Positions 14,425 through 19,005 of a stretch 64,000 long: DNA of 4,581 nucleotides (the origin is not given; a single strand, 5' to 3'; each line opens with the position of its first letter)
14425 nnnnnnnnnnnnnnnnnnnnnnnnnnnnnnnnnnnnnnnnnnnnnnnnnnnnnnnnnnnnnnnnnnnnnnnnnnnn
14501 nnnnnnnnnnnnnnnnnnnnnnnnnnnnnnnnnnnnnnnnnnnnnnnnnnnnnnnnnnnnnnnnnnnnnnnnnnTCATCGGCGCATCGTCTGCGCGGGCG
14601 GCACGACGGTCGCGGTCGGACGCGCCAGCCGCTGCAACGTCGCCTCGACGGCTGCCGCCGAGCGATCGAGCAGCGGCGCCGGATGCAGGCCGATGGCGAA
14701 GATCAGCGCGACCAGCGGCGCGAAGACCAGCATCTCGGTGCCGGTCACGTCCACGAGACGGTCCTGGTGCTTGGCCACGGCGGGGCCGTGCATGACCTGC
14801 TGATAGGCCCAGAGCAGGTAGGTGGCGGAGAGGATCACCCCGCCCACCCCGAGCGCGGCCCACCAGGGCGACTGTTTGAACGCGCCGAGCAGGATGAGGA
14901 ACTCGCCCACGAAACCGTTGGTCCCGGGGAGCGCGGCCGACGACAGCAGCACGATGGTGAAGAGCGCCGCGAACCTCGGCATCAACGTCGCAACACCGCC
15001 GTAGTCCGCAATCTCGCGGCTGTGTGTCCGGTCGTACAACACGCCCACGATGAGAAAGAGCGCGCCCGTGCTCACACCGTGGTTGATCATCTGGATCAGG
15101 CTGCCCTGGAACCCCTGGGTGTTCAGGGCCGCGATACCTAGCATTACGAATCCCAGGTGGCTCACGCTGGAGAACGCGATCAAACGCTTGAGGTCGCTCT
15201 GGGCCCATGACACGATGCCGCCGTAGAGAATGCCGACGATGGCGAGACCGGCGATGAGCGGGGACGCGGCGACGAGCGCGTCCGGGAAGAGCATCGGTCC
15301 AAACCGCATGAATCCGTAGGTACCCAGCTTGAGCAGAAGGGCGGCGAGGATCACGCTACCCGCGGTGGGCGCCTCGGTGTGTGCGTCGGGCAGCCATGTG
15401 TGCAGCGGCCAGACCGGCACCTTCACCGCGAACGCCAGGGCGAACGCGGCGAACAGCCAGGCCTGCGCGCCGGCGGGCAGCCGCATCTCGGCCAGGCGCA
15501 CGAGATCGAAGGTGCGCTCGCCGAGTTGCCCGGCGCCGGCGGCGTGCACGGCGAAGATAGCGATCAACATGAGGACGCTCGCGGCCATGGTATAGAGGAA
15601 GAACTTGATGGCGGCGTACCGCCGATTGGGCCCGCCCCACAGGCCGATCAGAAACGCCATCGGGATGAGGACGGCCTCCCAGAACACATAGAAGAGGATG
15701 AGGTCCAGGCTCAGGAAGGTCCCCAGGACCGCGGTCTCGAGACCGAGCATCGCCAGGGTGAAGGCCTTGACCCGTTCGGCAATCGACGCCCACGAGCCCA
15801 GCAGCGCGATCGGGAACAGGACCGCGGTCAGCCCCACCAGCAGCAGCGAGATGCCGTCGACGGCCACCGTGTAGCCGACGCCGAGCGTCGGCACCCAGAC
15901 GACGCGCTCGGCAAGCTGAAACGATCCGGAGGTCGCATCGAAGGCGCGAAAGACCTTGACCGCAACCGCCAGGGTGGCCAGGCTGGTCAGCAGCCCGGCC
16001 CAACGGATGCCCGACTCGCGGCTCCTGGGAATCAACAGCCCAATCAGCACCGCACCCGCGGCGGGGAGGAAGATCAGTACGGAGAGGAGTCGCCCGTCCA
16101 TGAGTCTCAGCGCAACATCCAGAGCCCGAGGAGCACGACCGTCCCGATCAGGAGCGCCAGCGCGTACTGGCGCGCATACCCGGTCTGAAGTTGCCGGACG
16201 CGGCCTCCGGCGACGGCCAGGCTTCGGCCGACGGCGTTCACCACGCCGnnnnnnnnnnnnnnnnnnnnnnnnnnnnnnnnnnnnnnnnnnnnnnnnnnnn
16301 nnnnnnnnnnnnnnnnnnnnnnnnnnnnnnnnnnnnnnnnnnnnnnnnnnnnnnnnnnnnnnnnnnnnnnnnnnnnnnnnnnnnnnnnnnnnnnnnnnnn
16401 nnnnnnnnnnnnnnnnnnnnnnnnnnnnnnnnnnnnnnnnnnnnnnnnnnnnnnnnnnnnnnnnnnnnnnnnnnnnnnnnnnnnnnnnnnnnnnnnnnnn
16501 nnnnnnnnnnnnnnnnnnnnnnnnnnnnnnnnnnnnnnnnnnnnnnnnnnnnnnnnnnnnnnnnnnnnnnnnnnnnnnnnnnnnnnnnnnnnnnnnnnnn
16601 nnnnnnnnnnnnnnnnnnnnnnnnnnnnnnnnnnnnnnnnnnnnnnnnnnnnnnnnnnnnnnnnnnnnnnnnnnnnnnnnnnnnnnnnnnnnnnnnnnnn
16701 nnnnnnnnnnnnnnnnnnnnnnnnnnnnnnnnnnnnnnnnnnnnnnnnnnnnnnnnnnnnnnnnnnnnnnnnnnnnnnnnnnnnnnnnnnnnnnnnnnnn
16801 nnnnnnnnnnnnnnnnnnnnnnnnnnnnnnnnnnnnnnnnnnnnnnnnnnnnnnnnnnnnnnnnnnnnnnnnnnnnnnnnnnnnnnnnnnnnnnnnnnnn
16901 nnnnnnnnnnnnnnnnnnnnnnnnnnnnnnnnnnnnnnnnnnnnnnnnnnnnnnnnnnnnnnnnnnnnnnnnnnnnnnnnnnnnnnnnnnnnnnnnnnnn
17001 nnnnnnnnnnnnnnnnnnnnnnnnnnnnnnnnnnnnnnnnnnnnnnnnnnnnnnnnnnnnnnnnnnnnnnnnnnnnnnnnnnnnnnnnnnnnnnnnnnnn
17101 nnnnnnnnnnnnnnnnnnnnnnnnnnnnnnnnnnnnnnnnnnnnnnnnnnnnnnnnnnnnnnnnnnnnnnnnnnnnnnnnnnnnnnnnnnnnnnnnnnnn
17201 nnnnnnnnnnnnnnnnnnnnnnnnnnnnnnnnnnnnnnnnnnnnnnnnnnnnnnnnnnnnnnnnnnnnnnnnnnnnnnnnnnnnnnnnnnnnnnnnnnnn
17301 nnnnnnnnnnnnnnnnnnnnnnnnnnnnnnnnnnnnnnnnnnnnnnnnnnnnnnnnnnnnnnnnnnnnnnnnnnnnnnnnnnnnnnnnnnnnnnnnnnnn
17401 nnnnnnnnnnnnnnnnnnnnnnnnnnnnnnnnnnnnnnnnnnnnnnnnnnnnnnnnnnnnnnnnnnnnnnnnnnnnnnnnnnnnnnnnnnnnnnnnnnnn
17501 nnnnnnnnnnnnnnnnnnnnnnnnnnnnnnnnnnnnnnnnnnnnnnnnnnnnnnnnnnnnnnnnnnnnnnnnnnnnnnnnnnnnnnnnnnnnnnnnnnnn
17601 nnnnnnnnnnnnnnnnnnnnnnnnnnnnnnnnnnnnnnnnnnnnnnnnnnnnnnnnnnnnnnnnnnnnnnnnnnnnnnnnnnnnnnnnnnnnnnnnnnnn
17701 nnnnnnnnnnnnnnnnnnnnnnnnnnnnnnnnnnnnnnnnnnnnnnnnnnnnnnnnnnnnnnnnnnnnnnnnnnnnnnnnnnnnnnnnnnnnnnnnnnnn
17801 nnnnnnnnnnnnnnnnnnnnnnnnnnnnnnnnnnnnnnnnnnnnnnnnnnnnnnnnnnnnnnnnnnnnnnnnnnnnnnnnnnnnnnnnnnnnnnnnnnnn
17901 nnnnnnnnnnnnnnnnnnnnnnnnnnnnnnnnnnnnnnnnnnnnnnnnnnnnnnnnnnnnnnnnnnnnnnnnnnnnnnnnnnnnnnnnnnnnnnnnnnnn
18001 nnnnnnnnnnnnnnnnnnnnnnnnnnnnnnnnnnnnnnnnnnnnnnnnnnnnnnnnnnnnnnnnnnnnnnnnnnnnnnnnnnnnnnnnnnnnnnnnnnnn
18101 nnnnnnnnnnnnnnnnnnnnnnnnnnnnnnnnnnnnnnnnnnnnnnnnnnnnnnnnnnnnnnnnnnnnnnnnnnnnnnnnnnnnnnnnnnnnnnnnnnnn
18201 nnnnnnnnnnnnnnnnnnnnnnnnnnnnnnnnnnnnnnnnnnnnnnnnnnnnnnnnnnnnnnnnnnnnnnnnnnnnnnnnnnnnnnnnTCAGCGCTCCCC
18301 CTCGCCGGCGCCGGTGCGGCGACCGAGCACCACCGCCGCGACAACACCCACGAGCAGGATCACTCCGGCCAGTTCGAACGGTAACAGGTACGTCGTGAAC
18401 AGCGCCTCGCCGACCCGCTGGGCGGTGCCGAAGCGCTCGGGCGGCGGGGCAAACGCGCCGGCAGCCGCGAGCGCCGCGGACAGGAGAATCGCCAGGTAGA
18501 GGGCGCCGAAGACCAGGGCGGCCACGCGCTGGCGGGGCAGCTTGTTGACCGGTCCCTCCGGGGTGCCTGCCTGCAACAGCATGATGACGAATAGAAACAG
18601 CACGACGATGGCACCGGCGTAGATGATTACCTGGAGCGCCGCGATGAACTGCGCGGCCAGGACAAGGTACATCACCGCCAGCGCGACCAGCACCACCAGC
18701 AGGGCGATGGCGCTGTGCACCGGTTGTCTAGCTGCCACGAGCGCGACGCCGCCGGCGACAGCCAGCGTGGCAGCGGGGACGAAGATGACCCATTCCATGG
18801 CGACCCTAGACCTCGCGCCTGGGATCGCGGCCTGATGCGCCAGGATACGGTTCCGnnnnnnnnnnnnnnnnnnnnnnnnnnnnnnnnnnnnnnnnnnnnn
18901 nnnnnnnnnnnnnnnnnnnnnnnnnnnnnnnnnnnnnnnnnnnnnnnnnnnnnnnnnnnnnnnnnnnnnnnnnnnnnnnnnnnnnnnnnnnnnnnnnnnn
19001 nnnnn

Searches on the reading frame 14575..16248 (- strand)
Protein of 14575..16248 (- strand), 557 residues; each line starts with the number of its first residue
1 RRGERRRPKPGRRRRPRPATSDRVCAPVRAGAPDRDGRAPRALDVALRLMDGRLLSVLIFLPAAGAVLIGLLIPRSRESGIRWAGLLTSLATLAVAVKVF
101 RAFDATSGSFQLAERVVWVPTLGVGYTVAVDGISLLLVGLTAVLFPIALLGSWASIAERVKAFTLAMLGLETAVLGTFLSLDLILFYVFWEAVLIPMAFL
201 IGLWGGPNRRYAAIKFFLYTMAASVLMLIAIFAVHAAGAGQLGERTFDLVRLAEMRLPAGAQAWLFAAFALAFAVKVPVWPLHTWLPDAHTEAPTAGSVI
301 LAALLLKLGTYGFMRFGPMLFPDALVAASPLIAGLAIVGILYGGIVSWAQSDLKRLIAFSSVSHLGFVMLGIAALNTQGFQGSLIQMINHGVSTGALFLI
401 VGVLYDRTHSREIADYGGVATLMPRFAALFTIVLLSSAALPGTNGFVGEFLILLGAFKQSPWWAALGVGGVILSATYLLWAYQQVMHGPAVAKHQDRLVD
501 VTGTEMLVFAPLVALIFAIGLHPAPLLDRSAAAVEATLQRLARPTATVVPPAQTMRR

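Call 52: search_protein_families(library=pfam, proteins=[window:14575-16248:-], max_evalue=0.001)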
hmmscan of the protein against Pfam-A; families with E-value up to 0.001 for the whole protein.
window:14575-16248:- (557 aa): 1 family
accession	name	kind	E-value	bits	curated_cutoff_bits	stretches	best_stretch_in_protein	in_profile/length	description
PF00361.26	Proton_antipo_M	-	2e-78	264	21.5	1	180-470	1-290/294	NADH:quinone oxidoreductase/Mrp antiporter, TM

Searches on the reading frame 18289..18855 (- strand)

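Call 64: search_protein_families(library=pfam, proteins=[window:18289-18855:-], max_evalue=0.0001)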
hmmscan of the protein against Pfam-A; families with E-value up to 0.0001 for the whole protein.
window:18289-18855:- (188 aa): 1 family
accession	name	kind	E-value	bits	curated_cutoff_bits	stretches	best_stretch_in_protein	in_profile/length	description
PF00499.25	Oxidored_q3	-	5.7e-38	130.4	33.2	1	36-177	2-146/146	NADH-ubiquinone/plastoquinone oxidoreductase chain 6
